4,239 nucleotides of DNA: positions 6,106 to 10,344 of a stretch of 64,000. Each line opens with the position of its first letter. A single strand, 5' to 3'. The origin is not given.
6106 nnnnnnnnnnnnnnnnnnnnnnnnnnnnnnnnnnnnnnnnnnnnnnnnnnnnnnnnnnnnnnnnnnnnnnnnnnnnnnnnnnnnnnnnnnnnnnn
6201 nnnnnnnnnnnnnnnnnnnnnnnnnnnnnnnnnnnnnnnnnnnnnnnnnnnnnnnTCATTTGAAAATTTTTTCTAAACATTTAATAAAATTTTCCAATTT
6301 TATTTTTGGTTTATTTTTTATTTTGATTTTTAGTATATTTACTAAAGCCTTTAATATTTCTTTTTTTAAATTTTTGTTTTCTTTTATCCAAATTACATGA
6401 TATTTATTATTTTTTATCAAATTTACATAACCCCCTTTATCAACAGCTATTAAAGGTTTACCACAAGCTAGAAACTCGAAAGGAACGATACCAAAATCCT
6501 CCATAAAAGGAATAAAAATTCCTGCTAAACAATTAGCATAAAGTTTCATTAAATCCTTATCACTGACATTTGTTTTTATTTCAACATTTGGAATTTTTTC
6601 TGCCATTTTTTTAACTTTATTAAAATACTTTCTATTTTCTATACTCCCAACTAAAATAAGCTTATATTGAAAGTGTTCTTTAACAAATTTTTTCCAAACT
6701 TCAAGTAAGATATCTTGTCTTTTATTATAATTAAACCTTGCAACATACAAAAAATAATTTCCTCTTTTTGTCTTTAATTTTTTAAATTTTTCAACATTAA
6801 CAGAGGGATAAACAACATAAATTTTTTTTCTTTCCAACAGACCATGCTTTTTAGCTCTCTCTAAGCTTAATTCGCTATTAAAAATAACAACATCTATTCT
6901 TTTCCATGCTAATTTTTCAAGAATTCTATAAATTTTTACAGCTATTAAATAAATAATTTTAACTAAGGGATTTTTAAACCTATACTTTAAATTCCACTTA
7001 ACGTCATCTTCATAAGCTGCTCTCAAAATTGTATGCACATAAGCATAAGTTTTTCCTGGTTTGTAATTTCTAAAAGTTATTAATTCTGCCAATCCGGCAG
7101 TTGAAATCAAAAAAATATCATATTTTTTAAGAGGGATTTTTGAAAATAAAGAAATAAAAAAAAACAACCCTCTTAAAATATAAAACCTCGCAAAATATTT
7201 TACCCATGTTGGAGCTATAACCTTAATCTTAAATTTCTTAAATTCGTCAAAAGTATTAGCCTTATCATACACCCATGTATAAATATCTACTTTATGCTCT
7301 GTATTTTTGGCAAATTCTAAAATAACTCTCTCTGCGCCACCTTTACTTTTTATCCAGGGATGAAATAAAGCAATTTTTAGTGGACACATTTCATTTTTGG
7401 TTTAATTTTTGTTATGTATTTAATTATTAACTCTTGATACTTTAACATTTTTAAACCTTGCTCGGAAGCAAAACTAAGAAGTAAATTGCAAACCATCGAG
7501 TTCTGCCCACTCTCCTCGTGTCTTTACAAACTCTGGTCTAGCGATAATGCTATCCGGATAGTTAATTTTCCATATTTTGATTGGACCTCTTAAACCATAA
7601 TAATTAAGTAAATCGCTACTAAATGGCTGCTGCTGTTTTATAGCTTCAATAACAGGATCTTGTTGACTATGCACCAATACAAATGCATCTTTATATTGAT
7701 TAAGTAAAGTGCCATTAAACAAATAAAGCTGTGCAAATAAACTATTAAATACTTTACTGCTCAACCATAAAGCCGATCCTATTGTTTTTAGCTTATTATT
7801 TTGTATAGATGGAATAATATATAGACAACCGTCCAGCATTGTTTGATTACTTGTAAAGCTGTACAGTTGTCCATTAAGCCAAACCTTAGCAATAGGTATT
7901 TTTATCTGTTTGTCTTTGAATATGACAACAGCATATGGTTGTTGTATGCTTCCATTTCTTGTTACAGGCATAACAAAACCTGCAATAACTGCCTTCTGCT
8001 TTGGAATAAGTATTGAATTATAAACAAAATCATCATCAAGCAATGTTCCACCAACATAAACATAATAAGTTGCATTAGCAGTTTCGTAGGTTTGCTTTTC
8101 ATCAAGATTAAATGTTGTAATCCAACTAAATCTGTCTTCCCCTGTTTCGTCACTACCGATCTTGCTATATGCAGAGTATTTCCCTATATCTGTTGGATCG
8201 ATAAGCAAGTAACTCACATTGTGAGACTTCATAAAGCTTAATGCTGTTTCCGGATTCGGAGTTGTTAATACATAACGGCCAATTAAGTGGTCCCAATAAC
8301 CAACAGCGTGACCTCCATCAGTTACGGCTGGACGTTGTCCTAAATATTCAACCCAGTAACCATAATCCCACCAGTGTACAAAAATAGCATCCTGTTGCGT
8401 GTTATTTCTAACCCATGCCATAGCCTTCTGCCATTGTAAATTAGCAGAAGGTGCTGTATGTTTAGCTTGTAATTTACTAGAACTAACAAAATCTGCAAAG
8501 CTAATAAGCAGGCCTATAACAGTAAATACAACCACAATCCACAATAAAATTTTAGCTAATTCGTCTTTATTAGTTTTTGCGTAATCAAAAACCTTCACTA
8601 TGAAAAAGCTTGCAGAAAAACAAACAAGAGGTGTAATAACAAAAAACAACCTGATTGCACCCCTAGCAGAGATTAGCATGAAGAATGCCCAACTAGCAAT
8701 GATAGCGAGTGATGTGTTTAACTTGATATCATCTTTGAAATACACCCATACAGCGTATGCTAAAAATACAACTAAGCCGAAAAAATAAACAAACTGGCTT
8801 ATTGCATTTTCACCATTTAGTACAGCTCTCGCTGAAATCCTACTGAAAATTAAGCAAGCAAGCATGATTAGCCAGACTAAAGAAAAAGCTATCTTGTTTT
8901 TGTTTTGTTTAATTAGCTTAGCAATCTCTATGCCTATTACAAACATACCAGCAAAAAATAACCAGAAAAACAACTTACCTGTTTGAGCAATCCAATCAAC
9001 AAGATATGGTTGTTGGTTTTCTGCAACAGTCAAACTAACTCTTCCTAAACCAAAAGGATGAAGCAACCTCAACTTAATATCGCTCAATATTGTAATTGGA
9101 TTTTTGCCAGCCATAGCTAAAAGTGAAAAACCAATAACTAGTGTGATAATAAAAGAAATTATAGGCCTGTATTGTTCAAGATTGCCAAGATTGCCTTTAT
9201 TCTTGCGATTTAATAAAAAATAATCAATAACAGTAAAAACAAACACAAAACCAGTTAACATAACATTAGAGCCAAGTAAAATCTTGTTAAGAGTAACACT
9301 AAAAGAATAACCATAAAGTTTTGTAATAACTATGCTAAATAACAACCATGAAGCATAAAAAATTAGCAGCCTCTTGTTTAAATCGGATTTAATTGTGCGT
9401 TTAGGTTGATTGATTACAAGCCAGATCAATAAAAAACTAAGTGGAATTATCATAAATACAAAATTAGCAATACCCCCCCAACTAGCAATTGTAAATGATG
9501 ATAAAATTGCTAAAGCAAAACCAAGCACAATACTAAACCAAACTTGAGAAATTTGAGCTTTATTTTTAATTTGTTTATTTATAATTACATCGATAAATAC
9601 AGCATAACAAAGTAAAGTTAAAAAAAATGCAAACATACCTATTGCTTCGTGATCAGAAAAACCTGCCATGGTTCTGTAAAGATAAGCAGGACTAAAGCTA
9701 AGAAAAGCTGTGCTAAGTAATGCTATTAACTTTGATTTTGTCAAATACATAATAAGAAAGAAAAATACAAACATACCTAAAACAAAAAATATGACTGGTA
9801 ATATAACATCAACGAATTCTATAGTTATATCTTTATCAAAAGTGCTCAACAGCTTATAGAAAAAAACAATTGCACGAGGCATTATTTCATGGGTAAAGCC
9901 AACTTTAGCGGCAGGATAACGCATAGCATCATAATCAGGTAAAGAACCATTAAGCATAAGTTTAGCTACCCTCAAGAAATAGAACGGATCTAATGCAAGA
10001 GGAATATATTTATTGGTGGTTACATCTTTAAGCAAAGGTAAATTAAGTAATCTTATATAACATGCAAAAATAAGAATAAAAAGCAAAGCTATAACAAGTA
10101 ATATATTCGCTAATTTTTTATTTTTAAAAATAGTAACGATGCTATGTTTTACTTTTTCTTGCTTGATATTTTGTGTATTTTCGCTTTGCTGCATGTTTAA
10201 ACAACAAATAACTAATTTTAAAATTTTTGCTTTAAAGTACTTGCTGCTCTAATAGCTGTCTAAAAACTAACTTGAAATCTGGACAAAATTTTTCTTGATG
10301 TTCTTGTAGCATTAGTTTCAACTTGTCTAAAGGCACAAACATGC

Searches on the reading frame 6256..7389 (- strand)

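Call 47: search_protein_families(library=ncbifam, proteins=[window:6256-7389:-], max_evalue=0.00001)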
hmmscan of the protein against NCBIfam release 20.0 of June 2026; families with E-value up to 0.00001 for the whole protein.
window:6256-7389:- (377 aa): 11 families
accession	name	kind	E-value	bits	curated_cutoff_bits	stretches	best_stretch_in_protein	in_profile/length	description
NF041010.1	glycosy_Agl16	equivalog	4.4e-16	58.7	575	1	152-353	121-320/352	glycosylation protein Agl16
TIGR04157.1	glyco_rSAM_CFB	subfamily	3.3e-14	52.7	400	1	158-358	163-377/406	TIGR04157 family glycosyltransferase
NF038255.1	exopoly_VpsD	equivalog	7.7e-11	41.5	300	1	187-354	176-349/381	VpsD family glycosyltransferase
NF012028.0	PRK15484.1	subfamily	1.8e-09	37.2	618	1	212-361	195-354/380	lipopolysaccharide N-acetylglucosaminyltransferase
TIGR04047.1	MSMEG_0565_glyc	hypoth_equivalog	2.2e-08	33.6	259.85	1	203-353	186-339/373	MSMEG_0565 family glycosyltransferase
TIGR02149.1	glgA_Coryne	subfamily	1.4e-07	31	302.4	1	158-339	138-336/391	glycogen synthase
NF053787.1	GlcN_PG_synth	equivalog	2.6e-07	29.8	480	1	212-337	199-312/361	N-acetylglucosaminyl phosphatidylglycerol synthase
NF046085.1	XrtY_assoc_Gly1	equivalog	3.5e-07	29.4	400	1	177-356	171-354/387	XrtY-associated glycosyltransferase XYAG1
TIGR03999.1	thiol_BshA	equivalog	4.2e-07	29.2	273.7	1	162-330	142-316/375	N-acetyl-alpha-D-glucosaminyl L-malate synthase BshA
NF038295.1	EPS_HpsP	equivalog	1.4e-06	27.6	550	1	210-354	207-355/388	hormogonium polysaccharide biosynthesis glycosyltransferase HpsP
TIGR03449.1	mycothiol_MshA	equivalog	2.3e-06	26.8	462.5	1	165-329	165-346/406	D-inositol-3-phosphate glycosyltransferase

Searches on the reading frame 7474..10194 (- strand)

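Call 37: search_protein_families(library=pfam, proteins=[window:7474-10194:-], max_evalue=0.0001)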
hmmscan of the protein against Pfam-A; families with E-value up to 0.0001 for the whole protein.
window:7474-10194:- (906 aa): 2 families
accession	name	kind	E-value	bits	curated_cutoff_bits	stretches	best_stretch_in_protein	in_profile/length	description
PF02516.20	STT3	-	1.7e-08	34.9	24.5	1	66-342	30-281/405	Oligosaccharyl transferase STT3, N-terminal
PF21436.2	STT3-PglB_core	-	5.3e-06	27.4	23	1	605-702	5-98/131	STT3/PglB/AglB core domain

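Call 38: search_protein_families(library=ncbifam, proteins=[window:7474-10194:-], max_evalue=0.0001)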
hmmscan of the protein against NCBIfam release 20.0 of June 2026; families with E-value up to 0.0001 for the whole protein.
window:7474-10194:- (906 aa): 1 family
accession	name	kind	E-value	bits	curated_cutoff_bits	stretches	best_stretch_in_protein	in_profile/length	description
TIGR04154.1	archaeo_STT3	subfamily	1e-23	83.7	450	2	35-452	2-414/831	oligosaccharyl transferase, archaeosortase A system-associated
